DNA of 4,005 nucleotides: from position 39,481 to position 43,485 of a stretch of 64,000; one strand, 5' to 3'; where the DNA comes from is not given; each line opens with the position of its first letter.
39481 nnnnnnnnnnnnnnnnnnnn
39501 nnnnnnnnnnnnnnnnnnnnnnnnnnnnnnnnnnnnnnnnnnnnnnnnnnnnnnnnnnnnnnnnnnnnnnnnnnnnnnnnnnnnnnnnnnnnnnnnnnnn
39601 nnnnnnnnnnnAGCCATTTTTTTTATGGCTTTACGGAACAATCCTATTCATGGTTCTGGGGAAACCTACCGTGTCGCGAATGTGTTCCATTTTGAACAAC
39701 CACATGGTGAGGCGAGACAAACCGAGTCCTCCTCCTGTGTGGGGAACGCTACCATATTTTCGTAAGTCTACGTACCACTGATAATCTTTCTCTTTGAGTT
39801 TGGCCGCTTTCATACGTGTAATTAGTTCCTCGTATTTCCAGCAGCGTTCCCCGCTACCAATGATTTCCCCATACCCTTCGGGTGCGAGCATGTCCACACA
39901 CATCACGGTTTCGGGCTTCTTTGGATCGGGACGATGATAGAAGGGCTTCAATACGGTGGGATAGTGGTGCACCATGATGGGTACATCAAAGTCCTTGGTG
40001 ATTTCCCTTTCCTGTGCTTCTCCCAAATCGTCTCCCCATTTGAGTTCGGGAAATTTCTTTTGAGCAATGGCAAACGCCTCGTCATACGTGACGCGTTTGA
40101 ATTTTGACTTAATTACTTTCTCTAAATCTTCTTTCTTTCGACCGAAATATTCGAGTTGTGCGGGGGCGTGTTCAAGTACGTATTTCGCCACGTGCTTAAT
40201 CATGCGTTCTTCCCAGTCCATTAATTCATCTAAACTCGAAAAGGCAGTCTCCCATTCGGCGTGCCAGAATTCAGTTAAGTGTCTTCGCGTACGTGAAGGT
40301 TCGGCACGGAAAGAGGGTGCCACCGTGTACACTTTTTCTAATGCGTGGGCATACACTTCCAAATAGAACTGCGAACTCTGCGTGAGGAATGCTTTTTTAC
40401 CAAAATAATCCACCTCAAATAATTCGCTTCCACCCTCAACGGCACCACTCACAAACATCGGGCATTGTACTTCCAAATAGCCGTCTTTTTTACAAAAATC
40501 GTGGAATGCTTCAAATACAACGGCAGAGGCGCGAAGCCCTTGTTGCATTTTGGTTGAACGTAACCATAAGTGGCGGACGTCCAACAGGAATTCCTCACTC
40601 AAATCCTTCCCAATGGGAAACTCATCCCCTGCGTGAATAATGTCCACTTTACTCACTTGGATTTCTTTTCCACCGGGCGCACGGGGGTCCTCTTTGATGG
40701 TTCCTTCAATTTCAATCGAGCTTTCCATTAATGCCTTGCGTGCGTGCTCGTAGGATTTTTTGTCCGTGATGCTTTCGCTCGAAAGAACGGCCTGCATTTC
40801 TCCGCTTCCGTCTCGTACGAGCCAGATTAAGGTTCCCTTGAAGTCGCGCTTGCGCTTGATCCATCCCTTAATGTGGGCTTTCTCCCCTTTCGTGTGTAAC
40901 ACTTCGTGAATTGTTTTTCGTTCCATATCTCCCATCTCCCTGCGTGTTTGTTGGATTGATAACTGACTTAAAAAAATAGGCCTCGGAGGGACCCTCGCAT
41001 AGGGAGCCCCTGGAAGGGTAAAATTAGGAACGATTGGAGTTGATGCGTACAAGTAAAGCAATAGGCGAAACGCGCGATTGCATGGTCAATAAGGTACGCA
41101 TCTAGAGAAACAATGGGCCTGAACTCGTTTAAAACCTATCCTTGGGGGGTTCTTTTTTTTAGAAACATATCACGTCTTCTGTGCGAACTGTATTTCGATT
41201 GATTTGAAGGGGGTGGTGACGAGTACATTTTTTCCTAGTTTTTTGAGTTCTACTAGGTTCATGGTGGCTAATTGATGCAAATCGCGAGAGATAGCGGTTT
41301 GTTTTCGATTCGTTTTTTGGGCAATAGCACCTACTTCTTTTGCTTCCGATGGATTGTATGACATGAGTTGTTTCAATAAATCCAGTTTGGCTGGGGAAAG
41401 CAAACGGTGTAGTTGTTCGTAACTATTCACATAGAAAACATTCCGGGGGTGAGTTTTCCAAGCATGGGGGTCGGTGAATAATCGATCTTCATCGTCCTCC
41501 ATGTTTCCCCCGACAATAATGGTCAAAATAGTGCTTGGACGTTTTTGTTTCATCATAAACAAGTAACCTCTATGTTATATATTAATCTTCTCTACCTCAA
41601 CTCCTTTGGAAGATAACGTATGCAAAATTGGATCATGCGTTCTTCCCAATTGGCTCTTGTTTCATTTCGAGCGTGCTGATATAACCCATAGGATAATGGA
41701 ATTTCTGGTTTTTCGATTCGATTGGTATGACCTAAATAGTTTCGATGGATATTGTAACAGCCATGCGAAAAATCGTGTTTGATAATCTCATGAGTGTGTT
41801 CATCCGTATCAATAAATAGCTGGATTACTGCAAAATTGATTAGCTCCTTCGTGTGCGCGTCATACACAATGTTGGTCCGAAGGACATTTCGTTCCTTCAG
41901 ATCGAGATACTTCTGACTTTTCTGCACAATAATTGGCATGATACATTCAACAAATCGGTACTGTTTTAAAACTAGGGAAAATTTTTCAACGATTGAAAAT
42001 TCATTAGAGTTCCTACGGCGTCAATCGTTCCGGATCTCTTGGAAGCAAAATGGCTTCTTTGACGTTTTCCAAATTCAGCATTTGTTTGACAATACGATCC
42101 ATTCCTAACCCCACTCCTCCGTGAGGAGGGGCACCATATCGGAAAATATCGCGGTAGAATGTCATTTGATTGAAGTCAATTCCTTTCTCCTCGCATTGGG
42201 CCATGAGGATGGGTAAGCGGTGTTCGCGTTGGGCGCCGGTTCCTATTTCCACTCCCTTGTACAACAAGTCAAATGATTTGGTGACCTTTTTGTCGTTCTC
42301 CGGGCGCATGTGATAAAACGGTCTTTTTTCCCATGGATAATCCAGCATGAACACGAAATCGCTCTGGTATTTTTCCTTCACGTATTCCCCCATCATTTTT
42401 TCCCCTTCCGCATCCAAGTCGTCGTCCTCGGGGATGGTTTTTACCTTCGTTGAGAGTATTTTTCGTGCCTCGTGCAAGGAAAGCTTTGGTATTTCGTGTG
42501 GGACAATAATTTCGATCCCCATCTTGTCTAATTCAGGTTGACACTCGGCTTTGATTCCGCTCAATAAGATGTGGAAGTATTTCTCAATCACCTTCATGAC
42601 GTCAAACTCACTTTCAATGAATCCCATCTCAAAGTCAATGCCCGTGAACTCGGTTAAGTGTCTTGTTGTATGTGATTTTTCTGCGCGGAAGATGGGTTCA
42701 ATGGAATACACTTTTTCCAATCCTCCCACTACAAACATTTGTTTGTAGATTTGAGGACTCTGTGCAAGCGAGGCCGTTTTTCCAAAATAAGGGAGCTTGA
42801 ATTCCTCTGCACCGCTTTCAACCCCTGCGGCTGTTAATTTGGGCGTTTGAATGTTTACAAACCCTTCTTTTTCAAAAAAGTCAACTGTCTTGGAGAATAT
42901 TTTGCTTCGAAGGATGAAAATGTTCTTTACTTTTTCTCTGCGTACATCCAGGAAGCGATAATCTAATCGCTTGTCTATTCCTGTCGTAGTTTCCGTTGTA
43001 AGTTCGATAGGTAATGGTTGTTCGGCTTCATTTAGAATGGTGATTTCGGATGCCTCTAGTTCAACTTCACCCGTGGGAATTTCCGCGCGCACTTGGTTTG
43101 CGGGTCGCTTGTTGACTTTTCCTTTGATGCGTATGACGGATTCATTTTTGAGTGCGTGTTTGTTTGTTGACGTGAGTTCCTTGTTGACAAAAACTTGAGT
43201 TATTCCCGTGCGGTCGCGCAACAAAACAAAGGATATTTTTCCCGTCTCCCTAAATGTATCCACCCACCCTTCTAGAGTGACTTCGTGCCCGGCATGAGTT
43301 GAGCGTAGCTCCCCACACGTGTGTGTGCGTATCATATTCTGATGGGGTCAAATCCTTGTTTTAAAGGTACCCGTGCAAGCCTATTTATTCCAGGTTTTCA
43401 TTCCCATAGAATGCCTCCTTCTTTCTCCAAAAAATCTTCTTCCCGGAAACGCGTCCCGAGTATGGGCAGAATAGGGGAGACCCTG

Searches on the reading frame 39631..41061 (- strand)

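Call 13: search_protein_families(library=pfam, proteins=[window:39631-41061:-], max_evalue=0.00001)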
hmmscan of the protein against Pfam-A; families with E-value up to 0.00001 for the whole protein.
window:39631-41061:- (476 aa): 2 families
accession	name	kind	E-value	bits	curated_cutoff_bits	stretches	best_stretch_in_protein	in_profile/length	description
PF00152.25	tRNA-synt_2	-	2.4e-68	230.9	25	1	156-470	2-307/308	tRNA synthetases class II (D, K and N)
PF01336.31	tRNA_anti-codon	-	2.4e-10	40.6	27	1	64-141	3-74/75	OB-fold nucleic acid binding domain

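Call 15: search_protein_families(library=ncbifam, proteins=[window:39631-41061:-], max_evalue=0.00001)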
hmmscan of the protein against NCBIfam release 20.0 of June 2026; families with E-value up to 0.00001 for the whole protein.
window:39631-41061:- (476 aa): 17 families
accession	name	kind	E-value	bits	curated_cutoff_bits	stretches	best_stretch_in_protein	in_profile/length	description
NF003037.0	PRK03932.1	equivalog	3.2e-137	458.2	414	1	47-474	2-449/451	asparagine--tRNA ligase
TIGR00457.1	asnS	equivalog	4e-119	398.4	342.6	1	50-474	7-453/455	asparagine--tRNA ligase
NF003483.0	PRK05159.1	equivalog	2.9e-100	336.2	353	1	46-476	3-438/438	aspartate--tRNA(Asn) ligase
TIGR00458.1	aspS_nondisc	equivalog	2.6e-83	280.4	368.4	1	58-476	11-428/428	aspartate--tRNA(Asn) ligase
NF005052.0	PRK06462.1-1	equivalog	1.3e-52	179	368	1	161-469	34-345/353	asparagine synthetase A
NF005054.0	PRK06462.1-4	equivalog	9.1e-41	139.9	309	1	167-470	16-311/318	asparagine synthetase A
NF001750.0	PRK00476.1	equivalog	1.1e-37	129.7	443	2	57-348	16-301/590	aspartate--tRNA ligase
TIGR00459.1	aspS_bact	equivalog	2.4e-34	118.6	373.85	2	57-349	14-297/586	aspartate--tRNA ligase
NF005053.0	PRK06462.1-3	equivalog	1.8e-27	96.7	322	1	217-464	12-261/274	asparagine synthetase A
NF005055.0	PRK06462.1-5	equivalog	4.4e-26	91.8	389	1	225-473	88-337/341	asparagine synthetase A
NF001756.1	PRK00484.1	subfamily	3.4e-25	88.7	468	1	33-469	25-484/488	lysine--tRNA ligase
TIGR00499.1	lysS_bact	equivalog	5.5e-23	81.3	427.6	2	33-335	27-326/496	lysine--tRNA ligase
NF009460.0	PRK12820.1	equivalog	7.3e-16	57.4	1379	1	54-281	30-280/723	bifunctional aspartyl-tRNA synthetase/aspartyl/glutamyl-tRNA amidotransferase subunit C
NF002821.0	PRK02983.1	equivalog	3.6e-13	48.4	742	1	53-327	653-929/1102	bifunctional lysylphosphatidylglycerol synthetase/lysine--tRNA ligase LysX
TIGR00462.1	genX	equivalog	1.3e-11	44.6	286.9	1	178-333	3-142/304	EF-P lysine aminoacylase EpmA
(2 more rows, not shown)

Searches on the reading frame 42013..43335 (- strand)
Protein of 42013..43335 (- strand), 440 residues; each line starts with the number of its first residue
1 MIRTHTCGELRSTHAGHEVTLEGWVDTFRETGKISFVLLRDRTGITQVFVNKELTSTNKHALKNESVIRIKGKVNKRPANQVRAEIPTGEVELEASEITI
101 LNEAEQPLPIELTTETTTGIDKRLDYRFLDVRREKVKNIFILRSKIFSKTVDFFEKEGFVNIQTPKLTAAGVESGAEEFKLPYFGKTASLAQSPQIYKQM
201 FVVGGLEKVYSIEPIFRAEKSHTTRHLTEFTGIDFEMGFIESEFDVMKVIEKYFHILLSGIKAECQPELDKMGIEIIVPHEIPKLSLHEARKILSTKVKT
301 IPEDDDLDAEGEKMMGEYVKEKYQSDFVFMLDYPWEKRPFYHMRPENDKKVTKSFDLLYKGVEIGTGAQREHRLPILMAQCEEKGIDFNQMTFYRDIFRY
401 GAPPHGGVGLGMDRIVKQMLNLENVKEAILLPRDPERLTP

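Call 13: search_protein_families(library=pfam, proteins=[window:42013-43335:-], max_evalue=0.00001)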
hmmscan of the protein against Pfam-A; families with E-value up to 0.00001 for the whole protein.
window:42013-43335:- (440 aa): 2 families
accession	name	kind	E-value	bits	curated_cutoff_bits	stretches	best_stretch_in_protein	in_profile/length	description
PF00152.25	tRNA-synt_2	-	7.6e-85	285.1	25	1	121-434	3-307/308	tRNA synthetases class II (D, K and N)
PF01336.31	tRNA_anti-codon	-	6.6e-17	61.7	27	1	19-101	1-75/75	OB-fold nucleic acid binding domain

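Call 15: search_protein_families(library=ncbifam, proteins=[window:42013-43335:-], max_evalue=0.00001)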
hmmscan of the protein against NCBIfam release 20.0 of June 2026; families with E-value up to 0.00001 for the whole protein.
window:42013-43335:- (440 aa): 17 families
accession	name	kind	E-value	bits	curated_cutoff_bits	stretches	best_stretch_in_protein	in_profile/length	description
NF003483.0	PRK05159.1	equivalog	9.4e-152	505.9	353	1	2-440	3-438/438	aspartate--tRNA(Asn) ligase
TIGR00458.1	aspS_nondisc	equivalog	8.1e-124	413.9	368.4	1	10-440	6-428/428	aspartate--tRNA(Asn) ligase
NF001750.0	PRK00476.1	equivalog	2.3e-89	300.3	443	2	1-269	3-274/590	aspartate--tRNA ligase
NF003037.0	PRK03932.1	equivalog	1.8e-81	274.4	414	1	11-439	11-450/451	asparagine--tRNA ligase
TIGR00459.1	aspS_bact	equivalog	4.4e-80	269.7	373.85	2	2-262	2-261/586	aspartate--tRNA ligase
TIGR00457.1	asnS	equivalog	7.3e-76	255.8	342.6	1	13-438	13-453/455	asparagine--tRNA ligase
NF009460.0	PRK12820.1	equivalog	5.9e-55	186.7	1379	2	6-252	25-285/723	bifunctional aspartyl-tRNA synthetase/aspartyl/glutamyl-tRNA amidotransferase subunit C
NF001756.1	PRK00484.1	subfamily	2.4e-41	141.9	468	1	13-432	48-483/488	lysine--tRNA ligase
TIGR00499.1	lysS_bact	equivalog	1.3e-38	132.9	427.6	1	11-432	48-490/496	lysine--tRNA ligase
NF005052.0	PRK06462.1-1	equivalog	1.5e-37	129.5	368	1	118-433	27-345/353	asparagine synthetase A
NF009101.0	PRK12445.1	subfamily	2.1e-27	95.9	1026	1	17-294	66-336/505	lysine--tRNA ligase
NF005054.0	PRK06462.1-4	equivalog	6.5e-27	94.4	309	1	123-436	8-313/318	asparagine synthetase A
NF002821.0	PRK02983.1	equivalog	6.4e-26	90.7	742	2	3-233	646-872/1102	bifunctional lysylphosphatidylglycerol synthetase/lysine--tRNA ligase LysX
TIGR00462.1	genX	equivalog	7.5e-17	61.7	286.9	1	143-429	4-302/304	EF-P lysine aminoacylase EpmA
NF006828.0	PRK09350.1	equivalog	2e-14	53.6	264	1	138-431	14-320/325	elongation factor P--(R)-beta-lysine ligase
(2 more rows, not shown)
